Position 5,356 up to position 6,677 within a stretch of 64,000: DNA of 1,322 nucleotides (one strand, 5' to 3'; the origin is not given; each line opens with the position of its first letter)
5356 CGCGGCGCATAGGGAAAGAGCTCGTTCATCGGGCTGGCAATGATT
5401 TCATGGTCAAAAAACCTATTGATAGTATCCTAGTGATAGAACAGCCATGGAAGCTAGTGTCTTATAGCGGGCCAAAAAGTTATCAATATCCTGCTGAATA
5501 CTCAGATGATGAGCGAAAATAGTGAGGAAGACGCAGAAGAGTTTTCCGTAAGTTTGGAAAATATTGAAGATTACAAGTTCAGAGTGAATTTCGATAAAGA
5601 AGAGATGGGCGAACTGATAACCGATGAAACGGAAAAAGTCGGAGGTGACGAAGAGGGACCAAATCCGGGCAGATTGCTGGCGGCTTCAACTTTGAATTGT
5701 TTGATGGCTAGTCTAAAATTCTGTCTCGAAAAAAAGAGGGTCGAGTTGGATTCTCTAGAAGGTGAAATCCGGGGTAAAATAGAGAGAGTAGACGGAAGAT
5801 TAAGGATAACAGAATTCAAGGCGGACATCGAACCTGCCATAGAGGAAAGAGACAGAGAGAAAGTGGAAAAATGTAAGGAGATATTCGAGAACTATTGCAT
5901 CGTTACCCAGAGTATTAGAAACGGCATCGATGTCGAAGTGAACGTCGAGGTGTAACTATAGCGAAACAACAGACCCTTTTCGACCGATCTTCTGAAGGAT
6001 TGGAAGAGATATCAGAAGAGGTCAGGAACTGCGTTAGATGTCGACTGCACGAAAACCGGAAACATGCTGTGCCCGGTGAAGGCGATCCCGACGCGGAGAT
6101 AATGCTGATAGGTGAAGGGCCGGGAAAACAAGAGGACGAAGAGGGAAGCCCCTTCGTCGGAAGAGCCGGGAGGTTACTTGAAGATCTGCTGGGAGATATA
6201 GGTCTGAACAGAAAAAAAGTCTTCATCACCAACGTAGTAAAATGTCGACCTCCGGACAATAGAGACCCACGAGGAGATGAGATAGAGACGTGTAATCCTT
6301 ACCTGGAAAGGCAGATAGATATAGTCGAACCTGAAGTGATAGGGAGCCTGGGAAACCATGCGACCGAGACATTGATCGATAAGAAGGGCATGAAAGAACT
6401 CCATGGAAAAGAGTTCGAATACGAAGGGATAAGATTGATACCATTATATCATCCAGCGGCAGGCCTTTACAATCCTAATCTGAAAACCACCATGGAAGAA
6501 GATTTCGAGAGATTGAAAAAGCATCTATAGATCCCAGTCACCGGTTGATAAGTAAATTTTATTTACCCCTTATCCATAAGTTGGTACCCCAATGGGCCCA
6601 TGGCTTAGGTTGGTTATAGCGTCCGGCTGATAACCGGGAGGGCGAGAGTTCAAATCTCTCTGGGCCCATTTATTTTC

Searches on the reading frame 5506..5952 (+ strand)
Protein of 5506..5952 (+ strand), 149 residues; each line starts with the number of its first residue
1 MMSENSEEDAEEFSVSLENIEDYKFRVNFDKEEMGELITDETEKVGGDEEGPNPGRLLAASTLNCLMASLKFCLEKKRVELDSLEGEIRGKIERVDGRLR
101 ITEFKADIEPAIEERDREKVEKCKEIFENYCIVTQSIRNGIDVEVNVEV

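Call 22: search_protein_families(library=pfam, proteins=[window:5506-5952:+], max_evalue=0.001)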
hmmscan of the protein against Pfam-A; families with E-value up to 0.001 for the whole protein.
window:5506-5952:+ (149 aa): 1 family
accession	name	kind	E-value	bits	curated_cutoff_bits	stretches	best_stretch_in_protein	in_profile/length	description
PF02566.24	OsmC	-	1.3e-17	64.5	27.5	1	47-145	1-99/100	OsmC-like protein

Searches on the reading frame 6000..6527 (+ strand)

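Call 22: search_protein_families(library=pfam, proteins=[window:6000-6527:+], max_evalue=0.001)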
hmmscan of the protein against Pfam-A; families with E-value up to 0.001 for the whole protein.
window:6000-6527:+ (176 aa): 1 family
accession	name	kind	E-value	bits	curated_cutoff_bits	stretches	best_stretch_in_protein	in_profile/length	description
PF03167.25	UDG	-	8.8e-35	120.3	24.3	1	25-165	1-133/141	Uracil DNA glycosylase superfamily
